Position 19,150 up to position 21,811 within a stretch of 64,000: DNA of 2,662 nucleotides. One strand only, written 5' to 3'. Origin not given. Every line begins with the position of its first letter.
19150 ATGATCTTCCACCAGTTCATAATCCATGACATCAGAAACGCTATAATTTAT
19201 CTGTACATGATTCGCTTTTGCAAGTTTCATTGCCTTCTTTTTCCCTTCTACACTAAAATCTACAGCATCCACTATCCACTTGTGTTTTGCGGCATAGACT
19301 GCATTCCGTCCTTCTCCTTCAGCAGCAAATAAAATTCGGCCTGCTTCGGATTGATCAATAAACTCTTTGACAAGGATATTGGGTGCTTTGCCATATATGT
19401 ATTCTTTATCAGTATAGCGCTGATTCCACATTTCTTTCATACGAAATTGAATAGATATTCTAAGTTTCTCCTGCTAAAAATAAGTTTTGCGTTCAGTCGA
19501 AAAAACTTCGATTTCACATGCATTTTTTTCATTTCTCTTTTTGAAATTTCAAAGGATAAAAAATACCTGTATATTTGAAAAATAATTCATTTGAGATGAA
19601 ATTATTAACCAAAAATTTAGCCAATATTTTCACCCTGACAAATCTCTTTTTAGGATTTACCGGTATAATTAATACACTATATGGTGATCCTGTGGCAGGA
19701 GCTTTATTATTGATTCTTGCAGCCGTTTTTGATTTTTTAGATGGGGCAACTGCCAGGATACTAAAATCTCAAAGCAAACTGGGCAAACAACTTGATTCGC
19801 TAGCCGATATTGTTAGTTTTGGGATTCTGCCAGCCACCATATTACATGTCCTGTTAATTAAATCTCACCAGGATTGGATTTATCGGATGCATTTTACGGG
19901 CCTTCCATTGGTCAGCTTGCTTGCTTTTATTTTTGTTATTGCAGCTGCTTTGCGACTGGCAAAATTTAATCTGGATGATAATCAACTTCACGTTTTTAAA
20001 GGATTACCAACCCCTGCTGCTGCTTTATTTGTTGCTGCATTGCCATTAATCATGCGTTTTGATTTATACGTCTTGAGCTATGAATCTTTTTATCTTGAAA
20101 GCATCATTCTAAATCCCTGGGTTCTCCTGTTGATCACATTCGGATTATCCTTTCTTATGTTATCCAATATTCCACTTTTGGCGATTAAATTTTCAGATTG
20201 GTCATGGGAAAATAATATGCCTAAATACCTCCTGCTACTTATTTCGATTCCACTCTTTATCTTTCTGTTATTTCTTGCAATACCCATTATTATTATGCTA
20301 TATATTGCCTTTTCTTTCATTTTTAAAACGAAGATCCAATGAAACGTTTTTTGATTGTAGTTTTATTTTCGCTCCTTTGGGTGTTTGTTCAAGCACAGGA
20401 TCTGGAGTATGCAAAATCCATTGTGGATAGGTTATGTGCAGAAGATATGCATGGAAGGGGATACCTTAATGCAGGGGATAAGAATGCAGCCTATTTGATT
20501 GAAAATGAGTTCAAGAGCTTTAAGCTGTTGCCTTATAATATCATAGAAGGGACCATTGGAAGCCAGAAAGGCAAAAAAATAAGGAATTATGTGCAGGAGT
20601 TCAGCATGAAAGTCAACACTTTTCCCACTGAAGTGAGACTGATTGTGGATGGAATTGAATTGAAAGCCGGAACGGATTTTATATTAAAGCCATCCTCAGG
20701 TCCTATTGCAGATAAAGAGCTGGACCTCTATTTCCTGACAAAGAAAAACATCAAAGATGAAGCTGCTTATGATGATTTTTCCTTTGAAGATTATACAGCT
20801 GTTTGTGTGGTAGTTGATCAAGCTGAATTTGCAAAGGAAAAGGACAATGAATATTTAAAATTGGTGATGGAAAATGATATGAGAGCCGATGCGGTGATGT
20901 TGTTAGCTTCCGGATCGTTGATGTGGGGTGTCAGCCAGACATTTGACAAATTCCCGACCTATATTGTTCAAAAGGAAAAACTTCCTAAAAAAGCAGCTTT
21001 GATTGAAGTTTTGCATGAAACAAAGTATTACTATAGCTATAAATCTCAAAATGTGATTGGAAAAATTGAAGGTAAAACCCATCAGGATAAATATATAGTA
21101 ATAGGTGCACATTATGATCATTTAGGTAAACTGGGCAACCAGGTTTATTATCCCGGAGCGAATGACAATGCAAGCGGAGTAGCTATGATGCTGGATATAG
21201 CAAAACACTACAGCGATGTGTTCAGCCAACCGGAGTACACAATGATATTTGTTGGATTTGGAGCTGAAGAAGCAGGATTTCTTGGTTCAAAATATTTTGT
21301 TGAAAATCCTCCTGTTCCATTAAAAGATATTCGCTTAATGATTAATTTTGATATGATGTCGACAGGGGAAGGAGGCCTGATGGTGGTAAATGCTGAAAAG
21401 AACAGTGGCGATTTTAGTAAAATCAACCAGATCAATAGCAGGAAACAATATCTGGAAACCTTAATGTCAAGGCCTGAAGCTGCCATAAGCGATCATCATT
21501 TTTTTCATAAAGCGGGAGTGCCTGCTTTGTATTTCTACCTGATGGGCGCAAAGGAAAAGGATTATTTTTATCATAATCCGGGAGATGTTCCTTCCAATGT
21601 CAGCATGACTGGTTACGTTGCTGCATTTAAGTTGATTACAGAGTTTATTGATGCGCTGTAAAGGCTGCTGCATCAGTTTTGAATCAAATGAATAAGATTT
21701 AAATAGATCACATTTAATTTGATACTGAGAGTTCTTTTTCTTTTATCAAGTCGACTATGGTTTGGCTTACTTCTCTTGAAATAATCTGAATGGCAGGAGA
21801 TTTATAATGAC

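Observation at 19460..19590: ~120-nt conserved intergenic module duplicated upstream of two unrelated genes (19596 PssA-like and 37357 prolyl oligopeptidase)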

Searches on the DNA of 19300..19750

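Call 40: search_rna_families(source=window, start=19300, end=19750, threshold=evalue, max_evalue=1)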
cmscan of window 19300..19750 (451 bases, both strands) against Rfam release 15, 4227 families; matches with E-value up to 1: 4.
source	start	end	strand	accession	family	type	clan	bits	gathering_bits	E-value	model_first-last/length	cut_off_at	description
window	19522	19567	-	RF00555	L13_leader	Cis-reg; leader;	-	23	44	0.49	1-60/60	no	Ribosomal protein L13 leader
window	19526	19549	+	RF01354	CRISPR-DR45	Gene; CRISPR;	-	22.9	37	0.14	1-24/24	no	CRISPR RNA direct repeat element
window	19548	19601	+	RF01600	snoR25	Gene; snRNA; snoRNA; CD-box;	-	22.5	50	0.5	1-70/70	no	small nucleolar RNA snoR25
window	19370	19526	+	RF02672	SprX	Gene; sRNA;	-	16.8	80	0.29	1-151/151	no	Small pathogenicity island RNA X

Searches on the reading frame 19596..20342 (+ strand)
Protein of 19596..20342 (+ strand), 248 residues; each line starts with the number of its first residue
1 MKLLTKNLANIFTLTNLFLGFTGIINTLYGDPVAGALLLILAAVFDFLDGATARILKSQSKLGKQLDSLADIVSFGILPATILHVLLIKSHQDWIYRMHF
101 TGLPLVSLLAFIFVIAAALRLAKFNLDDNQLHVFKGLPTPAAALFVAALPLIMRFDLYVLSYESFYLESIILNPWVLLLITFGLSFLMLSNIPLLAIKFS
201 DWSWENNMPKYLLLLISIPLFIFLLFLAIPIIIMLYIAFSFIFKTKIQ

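Call 11: search_protein_families(library=pfam, proteins=[window:19596-20342:+])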
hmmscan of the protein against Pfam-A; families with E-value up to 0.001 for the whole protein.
window:19596-20342:+ (248 aa): 1 family
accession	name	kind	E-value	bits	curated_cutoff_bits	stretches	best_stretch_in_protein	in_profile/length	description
PF01066.26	CDP-OH_P_transf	-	1.4e-16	61.7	22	1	7-167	2-138/152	CDP-alcohol phosphatidyltransferase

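Call 13: find_encoding_contigs(protein=window:19596-20342:+, flank=3000, max_places=10)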
Protein window:19596-20342:+ (248 aa): no gene with exactly this product is on record in the collection.

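Call 18: find_homologous_proteins(query=window:19596-20342:+, max_evalue=1e-30)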
Query window:19596-20342:+ (248 aa): 4911 proteins with E <= 1e-30 among 8000 candidates; the best 120 are listed.
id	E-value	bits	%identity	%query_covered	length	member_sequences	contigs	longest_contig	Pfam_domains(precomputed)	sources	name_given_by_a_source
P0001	4.0e-148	510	100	100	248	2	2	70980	PF01066.27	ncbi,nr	ncbi:MAG: CDP-alcohol phosphatidyltransferase family protein [Bacteroidetes bacterium]|nr:CDP-alcoho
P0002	1.0e-115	404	77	99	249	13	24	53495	PF01066.27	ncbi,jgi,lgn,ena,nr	ncbi:MAG: hypothetical protein HOA61_01825 [Bacteroidetes bacterium]|jgi:CDP-diacylglycerol---serine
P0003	5.0e-108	379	73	99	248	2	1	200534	PF01066.27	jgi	jgi:CDP-diacylglycerol--serine O-phosphatidyltransferase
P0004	4.8e-100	353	65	99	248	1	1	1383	PF01066.27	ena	-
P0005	6.1e-79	284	55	100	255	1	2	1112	PF01066.27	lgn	-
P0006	1.5e-78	282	57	83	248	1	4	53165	PF01066.27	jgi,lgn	-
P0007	1.5e-78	282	60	93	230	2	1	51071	PF01066.27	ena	-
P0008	4.5e-77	278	55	100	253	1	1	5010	PF01066.27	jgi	jgi:CDP-diacylglycerol---serine O-phosphatidyltransferase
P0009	1.3e-76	276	55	99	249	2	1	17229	PF01066.27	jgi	jgi:CDP-diacylglycerol--serine O-phosphatidyltransferase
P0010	8.9e-76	273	57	99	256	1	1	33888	PF01066.27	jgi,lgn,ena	-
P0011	1.2e-75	273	56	96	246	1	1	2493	PF01066.27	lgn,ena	-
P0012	6.2e-74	267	54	90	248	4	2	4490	PF01066.27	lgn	-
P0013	6.8e-74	267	73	70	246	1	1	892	-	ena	-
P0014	8.2e-74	267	52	100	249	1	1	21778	PF01066.27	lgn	-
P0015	5.2e-73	264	54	87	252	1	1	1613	PF01066.27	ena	-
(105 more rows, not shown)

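Call 19: find_encoding_contigs(protein=P0002, flank=10000, max_places=4)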
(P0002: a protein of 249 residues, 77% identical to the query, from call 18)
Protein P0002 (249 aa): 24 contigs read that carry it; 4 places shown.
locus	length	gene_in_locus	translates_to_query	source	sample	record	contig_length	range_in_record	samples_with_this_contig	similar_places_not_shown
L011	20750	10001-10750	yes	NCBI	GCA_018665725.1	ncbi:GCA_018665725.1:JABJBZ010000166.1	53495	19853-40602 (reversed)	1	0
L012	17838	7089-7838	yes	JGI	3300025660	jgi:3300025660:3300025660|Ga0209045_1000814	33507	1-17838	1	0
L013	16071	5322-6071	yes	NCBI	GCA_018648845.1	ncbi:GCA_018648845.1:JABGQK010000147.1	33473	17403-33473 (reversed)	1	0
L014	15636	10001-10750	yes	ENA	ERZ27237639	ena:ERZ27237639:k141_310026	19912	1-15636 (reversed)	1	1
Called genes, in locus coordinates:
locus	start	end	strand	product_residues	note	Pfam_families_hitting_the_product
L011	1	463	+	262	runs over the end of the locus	PF00515:TPR_1 (faint), PF07719:TPR_2 (faint), PF13181:TPR_8 (faint), PF13374:TPR_10 (faint), PF13414:TPR_11, PF13432:TPR_16, PF14559:TPR_19, PF13431:TPR_17 (weak), +1 more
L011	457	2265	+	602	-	PF13584:BatD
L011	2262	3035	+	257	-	PF00515:TPR_1 (faint), PF07719:TPR_2 (faint), PF13432:TPR_16 (weak)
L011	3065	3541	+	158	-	PF00075:RNase_H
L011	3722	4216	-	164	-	PF01797:Y1_Tnp (weak)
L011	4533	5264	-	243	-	PF01553:Acyltransferase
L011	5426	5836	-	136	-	PF00583:Acetyltransf_1, PF13673:Acetyltransf_10, PF13508:Acetyltransf_7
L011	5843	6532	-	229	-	PF04016:DUF364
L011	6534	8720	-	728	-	-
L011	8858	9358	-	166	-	-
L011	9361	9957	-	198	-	PF03848:TehB, PF05724:TPMT (weak), PF08241:Methyltransf_11, PF13649:Methyltransf_25, PF13847:Methyltransf_31 (weak)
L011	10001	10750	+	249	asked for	PF01066:CDP-OH_P_transf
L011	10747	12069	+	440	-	PF04389:Peptidase_M28, PF01546:Peptidase_M20 (weak)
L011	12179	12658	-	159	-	PF00255:GSHPx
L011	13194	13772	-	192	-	PF01209:Ubie_methyltran, PF13489:Methyltransf_23, PF02353:CMAS (weak), PF06325:PrmA, PF13847:Methyltransf_31, PF08241:Methyltransf_11, PF08242:Methyltransf_12, PF13649:Methyltransf_25, +3 more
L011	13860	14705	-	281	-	PF00905:Transpeptidase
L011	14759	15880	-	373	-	PF00534:Glycos_transf_1, PF13692:Glyco_trans_1_4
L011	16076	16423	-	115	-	PF01934:HepT-like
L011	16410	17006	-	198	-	PF12844:HTH_19, PF13560:HTH_31 (weak), PF01381:HTH_3, PF01909:NTP_transf_2, PF18765:Polbeta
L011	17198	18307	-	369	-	PF01075:Glyco_transf_9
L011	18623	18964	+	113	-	PF00691:OmpA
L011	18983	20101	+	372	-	-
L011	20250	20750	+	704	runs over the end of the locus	PF02897:Peptidase_S9_N, PF00326:Peptidase_S9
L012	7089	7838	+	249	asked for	PF01066:CDP-OH_P_transf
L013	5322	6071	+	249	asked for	PF01066:CDP-OH_P_transf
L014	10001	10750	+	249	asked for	PF01066:CDP-OH_P_transf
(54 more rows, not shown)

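Call 20: find_encoding_contigs(protein=P0003, flank=10000, max_places=2)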
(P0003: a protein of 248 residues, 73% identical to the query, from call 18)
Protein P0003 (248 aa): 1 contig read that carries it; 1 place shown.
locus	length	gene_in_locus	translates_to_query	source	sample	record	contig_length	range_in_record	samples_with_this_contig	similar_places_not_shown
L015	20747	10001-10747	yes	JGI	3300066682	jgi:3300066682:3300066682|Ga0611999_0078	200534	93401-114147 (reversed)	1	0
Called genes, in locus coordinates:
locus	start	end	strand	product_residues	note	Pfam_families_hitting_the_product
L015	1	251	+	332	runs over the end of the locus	PF07584:BatA, PF00092:VWA, PF13519:VWA_2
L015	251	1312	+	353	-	PF00092:VWA, PF06707:DUF1194 (faint), PF13519:VWA_2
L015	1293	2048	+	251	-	PF00515:TPR_1 (weak), PF07719:TPR_2 (faint), PF13181:TPR_8 (faint), PF13414:TPR_11, PF13424:TPR_12 (weak), PF13432:TPR_16, PF14559:TPR_19, PF13431:TPR_17 (weak), +2 more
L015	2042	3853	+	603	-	PF13584:BatD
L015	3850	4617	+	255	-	PF13424:TPR_12 (faint), PF13174:TPR_6 (faint), PF13176:TPR_7 (faint), PF13181:TPR_8 (faint), PF13432:TPR_16, PF00515:TPR_1 (weak), PF07719:TPR_2 (weak), PF08239:SH3_3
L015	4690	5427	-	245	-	PF01553:Acyltransferase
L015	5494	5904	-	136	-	PF00583:Acetyltransf_1, PF13673:Acetyltransf_10, PF13508:Acetyltransf_7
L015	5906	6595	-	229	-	PF04016:DUF364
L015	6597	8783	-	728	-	-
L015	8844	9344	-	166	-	-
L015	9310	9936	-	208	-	PF03848:TehB, PF05724:TPMT, PF13489:Methyltransf_23 (weak), PF13847:Methyltransf_31 (weak), PF08241:Methyltransf_11, PF13649:Methyltransf_25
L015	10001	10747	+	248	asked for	PF01066:CDP-OH_P_transf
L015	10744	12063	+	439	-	PF04389:Peptidase_M28, PF01546:Peptidase_M20 (faint)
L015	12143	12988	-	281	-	PF00905:Transpeptidase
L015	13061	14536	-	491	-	PF00890:FAD_binding_2 (faint), PF01266:DAO (weak), PF01593:Amino_oxidase, PF03486:HI0933_like (faint), PF07992:Pyr_redox_2 (faint), PF13450:NAD_binding_8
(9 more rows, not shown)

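Call 30: find_encoding_contigs(protein=P0001, flank=10000, max_places=10)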
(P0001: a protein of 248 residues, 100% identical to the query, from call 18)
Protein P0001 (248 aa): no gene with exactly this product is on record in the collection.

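Call 57: find_encoding_contigs(protein=P0006, flank=4000, max_places=2)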
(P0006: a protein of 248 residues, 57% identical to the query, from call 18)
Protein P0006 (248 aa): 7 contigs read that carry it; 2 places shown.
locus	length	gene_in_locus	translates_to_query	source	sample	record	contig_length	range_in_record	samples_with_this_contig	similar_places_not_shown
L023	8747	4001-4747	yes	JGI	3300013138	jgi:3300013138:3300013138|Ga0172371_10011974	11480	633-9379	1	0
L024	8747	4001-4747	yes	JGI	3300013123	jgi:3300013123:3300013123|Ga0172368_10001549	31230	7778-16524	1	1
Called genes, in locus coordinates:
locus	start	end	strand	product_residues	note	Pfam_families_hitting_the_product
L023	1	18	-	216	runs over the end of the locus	?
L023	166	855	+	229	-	PF13483:Lactamase_B_3, PF12706:Lactamase_B_2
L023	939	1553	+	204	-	PF08534:Redoxin, PF00578:AhpC-TSA, PF13905:Thioredoxin_8 (weak)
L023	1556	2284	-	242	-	PF01553:Acyltransferase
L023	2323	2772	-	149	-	PF00583:Acetyltransf_1, PF13673:Acetyltransf_10, PF13508:Acetyltransf_7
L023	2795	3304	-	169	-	-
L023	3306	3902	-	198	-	PF03848:TehB (weak), PF08241:Methyltransf_11 (weak), PF13649:Methyltransf_25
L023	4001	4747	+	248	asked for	PF01066:CDP-OH_P_transf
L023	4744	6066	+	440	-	PF04389:Peptidase_M28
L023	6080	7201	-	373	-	PF00534:Glycos_transf_1, PF13692:Glyco_trans_1_4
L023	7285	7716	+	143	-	-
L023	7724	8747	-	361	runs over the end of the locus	PF01075:Glyco_transf_9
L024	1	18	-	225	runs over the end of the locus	-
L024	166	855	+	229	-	PF13483:Lactamase_B_3, PF12706:Lactamase_B_2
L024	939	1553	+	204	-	PF08534:Redoxin, PF00578:AhpC-TSA, PF13905:Thioredoxin_8 (weak)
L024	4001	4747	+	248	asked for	PF01066:CDP-OH_P_transf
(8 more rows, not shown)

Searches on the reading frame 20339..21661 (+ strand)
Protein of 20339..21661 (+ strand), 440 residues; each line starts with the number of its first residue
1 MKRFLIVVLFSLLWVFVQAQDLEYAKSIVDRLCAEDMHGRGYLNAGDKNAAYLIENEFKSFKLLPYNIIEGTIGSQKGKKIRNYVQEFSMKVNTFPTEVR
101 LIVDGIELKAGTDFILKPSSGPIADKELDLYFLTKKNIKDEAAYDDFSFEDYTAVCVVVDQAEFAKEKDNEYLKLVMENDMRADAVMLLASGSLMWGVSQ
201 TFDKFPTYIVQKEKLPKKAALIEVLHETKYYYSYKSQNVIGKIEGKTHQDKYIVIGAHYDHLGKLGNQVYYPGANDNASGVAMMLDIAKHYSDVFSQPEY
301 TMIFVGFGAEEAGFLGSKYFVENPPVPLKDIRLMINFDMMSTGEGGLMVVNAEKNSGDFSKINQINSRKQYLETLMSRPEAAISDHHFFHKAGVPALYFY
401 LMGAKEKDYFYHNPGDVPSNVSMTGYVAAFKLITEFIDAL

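Call 11: search_protein_families(library=pfam, proteins=[window:20339-21661:+])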
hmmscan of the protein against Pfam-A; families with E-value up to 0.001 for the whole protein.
window:20339-21661:+ (440 aa): 2 families
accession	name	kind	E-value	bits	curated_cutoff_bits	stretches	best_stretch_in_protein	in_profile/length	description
PF04389.22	Peptidase_M28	-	1.4e-43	149.3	21.3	1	238-436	1-192/193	Peptidase family M28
PF01546.33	Peptidase_M20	-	1.5e-06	28.7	24.6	1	268-327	27-82/206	Peptidase family M20/M25/M40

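Call 44: find_encoding_contigs(protein=window:20339-21661:+, flank=2500, max_places=10)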
Protein window:20339-21661:+ (440 aa): 4 contigs read that carry it; 2 places shown.
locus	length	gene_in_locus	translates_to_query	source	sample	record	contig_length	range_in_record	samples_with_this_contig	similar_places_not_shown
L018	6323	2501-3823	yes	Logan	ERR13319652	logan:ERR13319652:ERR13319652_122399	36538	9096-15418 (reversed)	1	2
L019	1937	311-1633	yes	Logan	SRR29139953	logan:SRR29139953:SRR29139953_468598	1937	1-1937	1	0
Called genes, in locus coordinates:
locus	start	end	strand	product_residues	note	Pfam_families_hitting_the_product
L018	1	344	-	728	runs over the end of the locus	-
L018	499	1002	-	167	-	-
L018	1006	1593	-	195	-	PF03848:TehB (weak), PF13649:Methyltransf_25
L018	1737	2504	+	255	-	PF01066:CDP-OH_P_transf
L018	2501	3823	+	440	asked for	PF04389:Peptidase_M28, PF01546:Peptidase_M20 (weak)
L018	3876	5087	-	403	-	PF13472:Lipase_GDSL_2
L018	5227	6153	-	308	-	PF00106:adh_short, PF01370:Epimerase, PF08659:KR, PF13561:adh_short_C2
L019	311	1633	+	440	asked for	PF04389:Peptidase_M28, PF01546:Peptidase_M20 (weak)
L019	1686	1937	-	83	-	?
